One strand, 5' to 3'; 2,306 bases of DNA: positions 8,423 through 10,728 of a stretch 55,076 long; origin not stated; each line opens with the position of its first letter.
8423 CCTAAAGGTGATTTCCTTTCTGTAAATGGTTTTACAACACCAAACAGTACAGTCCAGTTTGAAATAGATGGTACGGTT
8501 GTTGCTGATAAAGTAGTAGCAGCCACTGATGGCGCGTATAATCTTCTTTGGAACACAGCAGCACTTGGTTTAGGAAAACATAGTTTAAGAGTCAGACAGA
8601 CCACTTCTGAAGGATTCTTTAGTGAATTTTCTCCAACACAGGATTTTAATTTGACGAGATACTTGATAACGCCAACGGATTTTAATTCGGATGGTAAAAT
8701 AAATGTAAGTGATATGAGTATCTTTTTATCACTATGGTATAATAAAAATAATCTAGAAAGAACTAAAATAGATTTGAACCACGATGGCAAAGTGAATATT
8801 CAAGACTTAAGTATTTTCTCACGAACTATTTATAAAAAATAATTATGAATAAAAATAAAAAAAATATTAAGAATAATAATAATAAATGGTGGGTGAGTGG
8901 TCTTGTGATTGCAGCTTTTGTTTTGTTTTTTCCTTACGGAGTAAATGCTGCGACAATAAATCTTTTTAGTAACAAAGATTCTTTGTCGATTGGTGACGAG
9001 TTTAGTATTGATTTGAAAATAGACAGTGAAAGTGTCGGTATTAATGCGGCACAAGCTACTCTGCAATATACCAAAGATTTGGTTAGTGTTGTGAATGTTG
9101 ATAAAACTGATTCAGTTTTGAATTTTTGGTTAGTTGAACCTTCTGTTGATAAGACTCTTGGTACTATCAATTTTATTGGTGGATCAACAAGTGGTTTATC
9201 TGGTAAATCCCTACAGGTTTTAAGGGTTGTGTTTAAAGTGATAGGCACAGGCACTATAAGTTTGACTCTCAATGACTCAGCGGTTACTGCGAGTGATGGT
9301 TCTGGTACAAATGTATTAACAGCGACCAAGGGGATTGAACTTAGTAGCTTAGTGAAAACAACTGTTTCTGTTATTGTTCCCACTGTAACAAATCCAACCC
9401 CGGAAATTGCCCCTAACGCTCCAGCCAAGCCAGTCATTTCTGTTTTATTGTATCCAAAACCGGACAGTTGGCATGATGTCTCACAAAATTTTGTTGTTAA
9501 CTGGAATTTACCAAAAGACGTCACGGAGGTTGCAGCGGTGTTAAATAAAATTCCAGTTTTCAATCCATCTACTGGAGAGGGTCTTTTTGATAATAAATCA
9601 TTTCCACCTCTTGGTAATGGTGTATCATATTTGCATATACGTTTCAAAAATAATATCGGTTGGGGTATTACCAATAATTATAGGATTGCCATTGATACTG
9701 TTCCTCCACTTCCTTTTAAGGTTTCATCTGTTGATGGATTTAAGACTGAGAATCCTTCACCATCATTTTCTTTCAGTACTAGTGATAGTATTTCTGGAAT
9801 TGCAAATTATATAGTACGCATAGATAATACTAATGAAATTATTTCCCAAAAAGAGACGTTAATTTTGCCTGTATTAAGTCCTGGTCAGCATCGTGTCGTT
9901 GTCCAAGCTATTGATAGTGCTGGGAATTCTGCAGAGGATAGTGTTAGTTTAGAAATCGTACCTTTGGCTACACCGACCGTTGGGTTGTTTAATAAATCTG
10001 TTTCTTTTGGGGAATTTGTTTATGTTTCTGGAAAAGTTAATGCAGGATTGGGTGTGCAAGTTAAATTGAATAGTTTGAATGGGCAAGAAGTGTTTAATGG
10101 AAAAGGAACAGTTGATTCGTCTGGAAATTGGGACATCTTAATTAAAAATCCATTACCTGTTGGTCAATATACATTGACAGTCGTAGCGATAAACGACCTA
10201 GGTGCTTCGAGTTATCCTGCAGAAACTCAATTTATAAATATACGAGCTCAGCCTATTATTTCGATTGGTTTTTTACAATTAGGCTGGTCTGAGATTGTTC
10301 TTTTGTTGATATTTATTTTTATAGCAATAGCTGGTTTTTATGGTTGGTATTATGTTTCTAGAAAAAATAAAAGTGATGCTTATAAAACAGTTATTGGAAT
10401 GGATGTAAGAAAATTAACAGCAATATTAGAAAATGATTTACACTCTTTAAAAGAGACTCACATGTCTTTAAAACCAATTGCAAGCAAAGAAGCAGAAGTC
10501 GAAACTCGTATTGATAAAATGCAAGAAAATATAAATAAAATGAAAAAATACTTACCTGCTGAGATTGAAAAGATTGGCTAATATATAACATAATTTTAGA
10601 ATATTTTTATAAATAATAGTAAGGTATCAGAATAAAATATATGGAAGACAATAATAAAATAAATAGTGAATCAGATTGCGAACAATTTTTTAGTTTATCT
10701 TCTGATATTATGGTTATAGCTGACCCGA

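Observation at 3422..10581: Adjacent dockerin-bearing giant adhesin and cohesin-bearing membrane anchor: a possible two-gene non-covalent surface-tethering system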

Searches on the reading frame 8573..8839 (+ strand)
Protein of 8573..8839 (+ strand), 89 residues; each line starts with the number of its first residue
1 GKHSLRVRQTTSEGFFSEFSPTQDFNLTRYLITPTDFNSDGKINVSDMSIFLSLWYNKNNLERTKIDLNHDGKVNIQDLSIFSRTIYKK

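Call 13: search_solved_structures(query=window:8573-8839:+, max_evalue=10, show_alignments=3)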
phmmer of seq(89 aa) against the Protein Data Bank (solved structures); distinct sequences matched with E-value up to 10: 35.
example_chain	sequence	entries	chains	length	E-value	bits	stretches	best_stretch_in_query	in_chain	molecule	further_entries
4fl4_A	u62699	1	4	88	8e-05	25.9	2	36-86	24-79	Glycoside hydrolase family 9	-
2mte_A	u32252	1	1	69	0.00013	25.3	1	36-88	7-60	Cellulose 1,4-beta-cellobiosidase (reducing end) CelS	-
1daq_A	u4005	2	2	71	0.00013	25.2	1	36-88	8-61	ENDOGLUCANASE SS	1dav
9qfa_A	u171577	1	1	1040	0.00083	22.6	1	32-84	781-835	Ruminococcus bromii Amy12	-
2jnk_A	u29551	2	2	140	0.0028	21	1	33-85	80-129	Hyalurononglucosaminidase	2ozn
2y3n_B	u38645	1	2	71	0.004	20.5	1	35-84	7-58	CELLULOSOMAL FAMILY-48 PROCESSIVE GLYCOSIDE HYDROLASE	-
4cj0_A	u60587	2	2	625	0.0055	20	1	32-86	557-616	ENDOGLUCANASE D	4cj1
1clc_A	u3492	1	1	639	0.0057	20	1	32-86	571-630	ENDOGLUCANASE CELD; EC: 3.2.1.4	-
2jnx_A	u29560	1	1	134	0.006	19.9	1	33-82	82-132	Calcium binding protein 2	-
2be4_A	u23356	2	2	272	0.011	19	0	29-55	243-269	hypothetical protein LOC449832 | Protein Zgc:100843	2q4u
4zcu_A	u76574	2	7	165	0.017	18.5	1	30-79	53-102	Calcium-binding mitochondrial carrier protein SCaMC-1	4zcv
4n5x_A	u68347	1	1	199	0.021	18.2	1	30-79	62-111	Calcium-binding mitochondrial carrier protein SCaMC-1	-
8bav_C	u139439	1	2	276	0.026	17.9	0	30-57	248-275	Secretagogin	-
8bbj_C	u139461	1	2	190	0.031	17.6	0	29-57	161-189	Secretagogin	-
6kge_D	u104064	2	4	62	0.045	17.1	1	36-81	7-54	And cellulose-binding endoglucanase family 9 CelL ortholog dockerin domain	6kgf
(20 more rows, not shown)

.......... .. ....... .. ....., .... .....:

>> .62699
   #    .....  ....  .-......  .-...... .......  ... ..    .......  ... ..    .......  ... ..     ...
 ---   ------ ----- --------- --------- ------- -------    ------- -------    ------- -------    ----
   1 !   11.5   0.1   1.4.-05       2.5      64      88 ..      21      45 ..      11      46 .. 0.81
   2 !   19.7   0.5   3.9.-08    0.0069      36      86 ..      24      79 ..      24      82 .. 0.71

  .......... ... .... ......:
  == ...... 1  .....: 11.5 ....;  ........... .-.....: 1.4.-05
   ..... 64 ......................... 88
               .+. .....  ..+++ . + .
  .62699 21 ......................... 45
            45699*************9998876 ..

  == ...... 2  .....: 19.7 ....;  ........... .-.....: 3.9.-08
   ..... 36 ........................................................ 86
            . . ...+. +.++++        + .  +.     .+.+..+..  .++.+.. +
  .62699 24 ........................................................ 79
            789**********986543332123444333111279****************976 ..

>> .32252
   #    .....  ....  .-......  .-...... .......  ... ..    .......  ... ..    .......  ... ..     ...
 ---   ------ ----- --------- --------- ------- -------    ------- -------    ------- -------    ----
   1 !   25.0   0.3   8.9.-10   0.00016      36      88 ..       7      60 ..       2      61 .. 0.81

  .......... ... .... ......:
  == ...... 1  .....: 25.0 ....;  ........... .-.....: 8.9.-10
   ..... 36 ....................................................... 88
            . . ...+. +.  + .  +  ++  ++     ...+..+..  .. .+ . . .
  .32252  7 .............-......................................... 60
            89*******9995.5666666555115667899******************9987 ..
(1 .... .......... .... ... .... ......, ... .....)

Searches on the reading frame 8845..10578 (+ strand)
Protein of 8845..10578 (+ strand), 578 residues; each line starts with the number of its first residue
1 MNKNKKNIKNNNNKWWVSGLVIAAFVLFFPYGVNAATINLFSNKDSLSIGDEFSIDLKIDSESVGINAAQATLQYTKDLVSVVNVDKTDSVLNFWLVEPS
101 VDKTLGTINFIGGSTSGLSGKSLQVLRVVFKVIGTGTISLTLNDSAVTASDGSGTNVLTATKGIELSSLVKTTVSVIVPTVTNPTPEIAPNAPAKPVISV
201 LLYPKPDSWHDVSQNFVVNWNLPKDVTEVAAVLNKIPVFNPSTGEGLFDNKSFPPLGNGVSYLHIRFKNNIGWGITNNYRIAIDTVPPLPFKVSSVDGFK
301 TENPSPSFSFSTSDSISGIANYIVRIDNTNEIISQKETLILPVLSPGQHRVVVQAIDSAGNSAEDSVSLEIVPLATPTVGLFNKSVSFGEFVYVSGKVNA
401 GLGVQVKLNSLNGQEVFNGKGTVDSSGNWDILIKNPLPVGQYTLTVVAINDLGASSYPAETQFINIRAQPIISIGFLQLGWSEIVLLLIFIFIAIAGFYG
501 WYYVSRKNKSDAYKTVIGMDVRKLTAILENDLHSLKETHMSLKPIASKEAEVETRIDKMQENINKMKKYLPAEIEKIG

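Call 5: search_protein_families(library=pfam, proteins=[window:8845-10578:+], max_evalue=1)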
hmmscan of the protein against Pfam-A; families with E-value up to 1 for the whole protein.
window:8845-10578:+ (578 aa): 10 families
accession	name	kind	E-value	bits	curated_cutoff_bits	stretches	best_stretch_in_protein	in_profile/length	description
PF19077.6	Big_13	-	9.1e-08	33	27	2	404-461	41-96/102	Bacterial Ig-like domain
PF07495.19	Y_Y_Y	-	2.3e-05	24.6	26.6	1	435-461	33-59/65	Y_Y_Y domain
PF00963.24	Cohesin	-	0.00037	21.2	24.1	1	48-154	11-125/139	Cohesin domain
PF24421.1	Ig_J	-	0.00055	20.4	29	1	435-463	71-99/104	Tip attachment protein J, Ig-like domain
PF17936.7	Big_6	-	0.0021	18.7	27.6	1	394-462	17-80/83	Bacterial Ig domain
PF00801.26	PKD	-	0.0086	16.5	23.5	0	438-456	55-73/80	PKD domain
PF03212.20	Pertactin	-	0.11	12.9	22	1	301-393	16-107/121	Pertactin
PF10046.14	BLOC1_2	-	0.12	13.2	33.4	1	520-570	38-88/96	Biogenesis of lysosome-related organelles complex-1 subunit 2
PF25764.1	KIF21A_4th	-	0.32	11.1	33.1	1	506-568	87-149/183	KIF21A-like domain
PF10779.14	XhlA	-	0.41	11.3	34.7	0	530-568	11-46/67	Haemolysin XhlA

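Call 6: search_protein_families(library=ncbifam, proteins=[window:8845-10578:+], max_evalue=1)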
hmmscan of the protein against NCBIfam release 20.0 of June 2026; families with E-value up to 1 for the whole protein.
window:8845-10578:+ (578 aa): 7 families
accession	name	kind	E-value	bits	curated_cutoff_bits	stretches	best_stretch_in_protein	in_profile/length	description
NF033510.3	Ca_tandemer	repeat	9.2e-08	32.4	50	1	392-455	33-95/96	Ca2+-stabilized repeat-containing adhesin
NF047446.1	barrel_OmpL47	domain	4.6e-06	27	40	1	308-368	7-65/68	OmpL47-type beta-barrel domain-containing protein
NF047441.1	Lepto_OmpL47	equivalog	6.4e-06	26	250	1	304-366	256-316/336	multi-beta-barrel domain surface protein OmpL47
NF033707.1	T9SS_sortase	equivalog_domain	0.0011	16.6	420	1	341-428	958-1049/1095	type IX secretion system sortase PorU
NF011926.0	PRK15397.1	subfamily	0.011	15.6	335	1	471-524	57-109/239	nicotinamide riboside transporter PnuC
NF038127.1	FDP_fam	subfamily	0.012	16.1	29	1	418-454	77-113/150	DVUA0089 family protein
NF045522.1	MXAN_2561_fam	equivalog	0.13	11.8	150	1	350-383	235-266/304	MXAN_2561 family MXYO-CTERM-anchored protein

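Call 42: find_homologous_proteins(query=window:8845-10578:+, max_evalue=1e-10)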
Query window:8845-10578:+ (578 aa): 326 proteins with E <= 1e-10 among 8000 candidates; the best 120 are listed.
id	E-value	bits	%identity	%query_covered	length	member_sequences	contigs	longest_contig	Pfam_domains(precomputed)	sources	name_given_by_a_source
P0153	0.0e+0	1263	100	100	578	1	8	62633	PF07495.20,PF19077.7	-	-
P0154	0.0e+0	1188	93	98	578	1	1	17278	PF19077.7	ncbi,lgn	ncbi:MAG: cohesin domain-containing protein [Minisyncoccia bacterium]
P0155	0.0e+0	1012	78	99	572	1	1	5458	-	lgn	-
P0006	2.8e-185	636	53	96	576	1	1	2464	PF00963.25,PF19077.7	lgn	-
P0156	7.3e-184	631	52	94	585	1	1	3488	PF19077.7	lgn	-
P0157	2.1e-153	530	44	94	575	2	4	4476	PF00963.25,PF19077.7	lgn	-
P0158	2.8e-138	480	47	86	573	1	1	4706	PF19077.7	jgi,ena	-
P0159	2.3e-134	468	44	95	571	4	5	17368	PF00963.25,PF19077.7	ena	-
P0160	8.3e-134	466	41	97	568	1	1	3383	PF00963.25,PF19077.7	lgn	-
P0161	1.2e-133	465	43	96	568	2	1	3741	PF00963.25,PF19077.7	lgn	-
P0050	1.6e-133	465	41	97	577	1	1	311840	PF19077.7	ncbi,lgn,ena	-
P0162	2.5e-133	464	43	96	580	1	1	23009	-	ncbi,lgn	-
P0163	7.8e-132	459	41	97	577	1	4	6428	PF19077.7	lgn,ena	-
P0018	1.4e-131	458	42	100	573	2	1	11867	PF00963.25,PF19077.7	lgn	-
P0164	1.6e-131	458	41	97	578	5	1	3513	PF19077.7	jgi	-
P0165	1.7e-131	458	44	87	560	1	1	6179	PF00963.25,PF19077.7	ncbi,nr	ncbi:cohesin domain-containing protein, partial [bacterium]|nr:cohesin domain-containing protein [ba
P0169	6.4e-128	446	40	97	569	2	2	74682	PF00963.25,PF19077.7,PF17936.8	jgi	jgi:hypothetical protein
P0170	1.3e-127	445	40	97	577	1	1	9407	PF00963.25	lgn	-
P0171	2.8e-127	444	40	97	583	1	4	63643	PF00963.25,PF19077.7,PF17936.8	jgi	jgi:hypothetical protein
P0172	2.8e-127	444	41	97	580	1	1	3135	PF00963.25,PF19077.7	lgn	-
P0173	5.0e-127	443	40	96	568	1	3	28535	PF00963.25,PF19077.7,PF17936.8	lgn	-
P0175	1.2e-126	442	39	97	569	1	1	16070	PF00963.25,PF19077.7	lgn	-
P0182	3.4e-124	434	40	97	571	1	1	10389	PF00963.25,PF19077.7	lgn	-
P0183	1.1e-123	432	39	96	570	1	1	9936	PF00963.25,PF19077.7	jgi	jgi:hypothetical protein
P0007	1.4e-123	432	41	93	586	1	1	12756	PF00963.25,PF19077.7,PF17936.8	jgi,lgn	-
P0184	3.3e-123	431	39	96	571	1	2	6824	PF00963.25,PF19077.7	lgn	-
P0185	3.6e-123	431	39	97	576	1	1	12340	PF00963.25,PF19077.7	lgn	-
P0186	4.4e-123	430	40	95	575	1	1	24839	PF00963.25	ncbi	-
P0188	2.5e-122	428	39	97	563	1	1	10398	PF00963.25,PF19077.7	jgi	jgi:hypothetical protein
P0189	3.0e-122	427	39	97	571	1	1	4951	PF00963.25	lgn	-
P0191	1.1e-121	426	38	96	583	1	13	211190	PF00963.25,PF19077.7,PF17936.8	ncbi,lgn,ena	-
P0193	3.9e-121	424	39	97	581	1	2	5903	PF00963.25,PF19077.7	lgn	-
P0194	4.3e-121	424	39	94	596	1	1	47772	PF00963.25,PF19077.7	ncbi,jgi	ncbi:MAG: cohesin domain-containing protein [Candidatus Staskawiczbacteria bacterium]|jgi:hypothetic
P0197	1.4e-120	422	40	98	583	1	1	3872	PF00963.25,PF19077.7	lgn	-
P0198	2.0e-120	421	39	97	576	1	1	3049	PF00963.25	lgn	-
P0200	2.7e-120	421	38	97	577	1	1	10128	PF00963.25,PF19077.7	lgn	-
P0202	6.6e-120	420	39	98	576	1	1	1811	PF00963.25,PF19077.7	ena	-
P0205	1.3e-119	419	39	97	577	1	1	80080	PF00963.25,PF19077.7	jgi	jgi:hypothetical protein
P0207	1.7e-119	418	37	94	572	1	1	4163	PF00963.25,PF19077.7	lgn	-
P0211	8.4e-119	416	40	97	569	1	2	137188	PF00963.25,PF19077.7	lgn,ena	-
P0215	1.8e-117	412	38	97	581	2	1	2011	PF00963.25,PF19077.7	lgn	-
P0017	1.8e-117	412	38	99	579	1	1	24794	PF00963.25,PF19077.7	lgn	-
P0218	2.2e-117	411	37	96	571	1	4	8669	PF00963.25,PF19077.7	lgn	-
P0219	3.5e-117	411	39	94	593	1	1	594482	PF00963.25,PF19077.7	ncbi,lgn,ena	-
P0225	7.6e-117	410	38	98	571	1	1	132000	PF00963.25,PF19077.7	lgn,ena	-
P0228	8.4e-117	410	37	97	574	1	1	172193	PF00963.25,PF19077.7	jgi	jgi:hypothetical protein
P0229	1.0e-116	409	37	97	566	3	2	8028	PF00963.25,PF19077.7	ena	-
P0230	1.6e-116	409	38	99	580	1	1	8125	PF00963.25,PF19077.7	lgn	-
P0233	3.4e-116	408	38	97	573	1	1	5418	PF00963.25,PF19077.7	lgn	-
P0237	8.6e-116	406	40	89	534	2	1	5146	PF00963.25,PF19077.7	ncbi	-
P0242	2.3e-115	405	38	98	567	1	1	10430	PF00963.25,PF19077.7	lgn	-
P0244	3.6e-115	404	37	94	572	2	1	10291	PF00963.25,PF19077.7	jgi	-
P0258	1.3e-113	399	38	94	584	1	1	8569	PF00963.25,PF19077.7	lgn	-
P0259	2.4e-113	398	38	96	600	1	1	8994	PF00963.25,PF19077.7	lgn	-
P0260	2.4e-113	398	38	97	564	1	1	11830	PF00963.25,PF19077.7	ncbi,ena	-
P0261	2.9e-113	398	38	97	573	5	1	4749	PF00963.25,PF19077.7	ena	-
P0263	5.7e-113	397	37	95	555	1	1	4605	PF00963.25,PF19077.7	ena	-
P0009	7.8e-113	396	37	94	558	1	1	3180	PF00963.25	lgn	-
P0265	8.0e-113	396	38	97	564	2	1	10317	PF00963.25,PF19077.7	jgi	jgi:hypothetical protein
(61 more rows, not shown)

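Call 50: predict_structure(alignment_id=A2)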
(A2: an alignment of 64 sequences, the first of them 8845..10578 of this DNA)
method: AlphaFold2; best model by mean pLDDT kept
length: 578 residues; sequences in the alignment: 64
mean_pLDDT: 85.7   pTM: 0.65
mean pLDDT of the five models: 85.7, 85.6, 85.4, 83.8, 83.4
residues with pLDDT >= 90: 306; 70-90: 216; 50-70: 42; < 50: 14
segments of 3 or more residues with pLDDT < 50: 1-5, 7-11, 173-175
pLDDT, mean of each block of 10 residues (from residue 1): 45 66 72 76 85 93 91 94 92 92 93 92 94 91 93 86 86 52 70 92 93 91 89 93 88 90 94 94 93 92 93 92 90 92 93 94 93 92 83 91 91 90 91 89 93 90 85 79 86 91 84 76 78 71 62 76 78 69
secondary structure, 60 per line:
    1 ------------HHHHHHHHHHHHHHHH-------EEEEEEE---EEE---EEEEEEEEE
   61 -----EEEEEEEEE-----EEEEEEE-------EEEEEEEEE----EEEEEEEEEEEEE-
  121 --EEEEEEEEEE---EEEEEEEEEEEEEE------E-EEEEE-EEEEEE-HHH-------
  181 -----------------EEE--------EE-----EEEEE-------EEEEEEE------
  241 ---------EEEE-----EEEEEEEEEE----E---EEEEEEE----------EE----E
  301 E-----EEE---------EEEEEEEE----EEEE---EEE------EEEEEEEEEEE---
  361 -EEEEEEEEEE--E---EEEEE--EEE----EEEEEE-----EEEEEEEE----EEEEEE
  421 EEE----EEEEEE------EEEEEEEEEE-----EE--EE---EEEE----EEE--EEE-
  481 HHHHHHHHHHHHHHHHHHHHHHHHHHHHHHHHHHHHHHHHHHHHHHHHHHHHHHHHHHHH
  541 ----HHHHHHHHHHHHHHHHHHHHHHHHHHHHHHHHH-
elements in order: H13-28 E36-42 E46-48 E52-60 E66-74 E80-86 E94-102 E107-119 E123-132 E136-149 E158-162 E164-169 E198-200 E216-220 E228-234 E250-253 E259-268 E277-283 E307-309 E319-326 E331-334 E338-340 E347-357 E362-371 E378-382 E385-387 E392-397 E403-410 E415-423 E428-433 E440-449 E464-467 E472-474 E477-479 H481-540 H545-577

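Call 55: fold_search(model_id=the predicted structure, library=pdb)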
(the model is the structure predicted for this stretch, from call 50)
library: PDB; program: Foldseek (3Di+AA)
matches with E <= 10: 1898; with E <= 0.001: 559
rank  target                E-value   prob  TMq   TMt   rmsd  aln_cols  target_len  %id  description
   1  7ptp_A                4.6e-12  1.00  0.16  0.13  25.5       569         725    9  In-situ structure of pentameric S-layer protein (released 2021-12-15)
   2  8beg_A                1.2e-11  1.00  0.17  0.16  33.5       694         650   10  Structure of Ig-like domains from PrgB (released 2022-11-30)
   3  9flw_A                1.4e-11  1.00  0.20  0.22  31.2       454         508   14  CryoEM structure of the fragment-6 (3571-4078) in the grappling hook protein A (GhpA) in the bacterium Aureispira sp.  (released 2024-10-16)
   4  9flu_A                1.4e-11  1.00  0.22  0.34  29.3       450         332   15  CryoEM structure of the fragment-1 (3402-3733) in the grappling hook protein A (GhpA) in the bacterium Aureispira sp.  (released 2024-10-16)
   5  9ba4_A                4.4e-11  1.00  0.16  0.12  25.8       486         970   10  Full-length cross-linked Contactin 2 (CNTN2) (released 2024-07-17)
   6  6tpw                  4.6e-11  1.00  0.15  0.21  29.3       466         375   11  Crystal structures of FNIII domain one through four of the human leucocyte common antigen-related protein ( LAR) (released 2020-05-13)
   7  3t1w                  5.3e-11  1.00  0.17  0.23  28.1       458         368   12  Structure of the four-domain fragment Fn7B89 of oncofetal fibronectin (released 2012-03-21)
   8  8beg_B                5.9e-11  1.00  0.18  0.16  33.6       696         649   11  Structure of Ig-like domains from PrgB (released 2022-11-30)
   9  9g8b_A                7.8e-11  1.00  0.21  0.31  30.1       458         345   14  CryoEM structure of the fragment-2 (2892-3236) in the grappling hook protein A (GhpA) in the bacterium Aureispira sp.  (released 2024-10-16)
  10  6grt_B                8.6e-11  1.00  0.16  0.16  22.4       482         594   10  Paired immunoglobulin-like receptor B (PirB) or Leukocyte immunoglobulin-like receptor subfamily B member 3 (LILRB3) f (released 2019-02-06)
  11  9flv_A                9.5e-11  1.00  0.21  0.28  29.0       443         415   14  CryoEM structure of the fragment-5 (2393-2807) in the grappling hook protein A (GhpA) in the bacterium Aureispira sp.  (released 2024-10-16)
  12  2yn3_A                1.3e-10  1.00  0.20  0.34  13.3       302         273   17  Structural insight into the giant calcium-binding adhesin SiiE: implications for the adhesion of Salmonella enterica t (released 2013-04-03)
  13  9fls_A                1.4e-10  1.00  0.20  0.30  30.1       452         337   12  CryoEM structure of the fragment-3 (2061-2397) in the grappling hook protein A (GhpA) in the bacterium Aureispira sp.  (released 2024-10-16)
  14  4y61_A                1.5e-10  1.00  0.12  0.16  25.7       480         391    9  Crystal structure of the complex between Slitrk2 LRR1 and PTP delta Ig1-Fn1 (released 2015-06-03)
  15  9flp_A                1.9e-10  1.00  0.19  0.14  30.7       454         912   12  CryoEM structure of the neck (1403-2314) in the grappling hook protein A (GhpA) in the bacterium Aureispira sp. CCB-QB (released 2024-10-16)
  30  2w1n                  2.6e-09  1.00  0.20  0.46  22.1       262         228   14  cohesin and fibronectin type-III double module construct from the Clostridium perfringens glycoside hydrolase GH84C (released 2009-02-03)
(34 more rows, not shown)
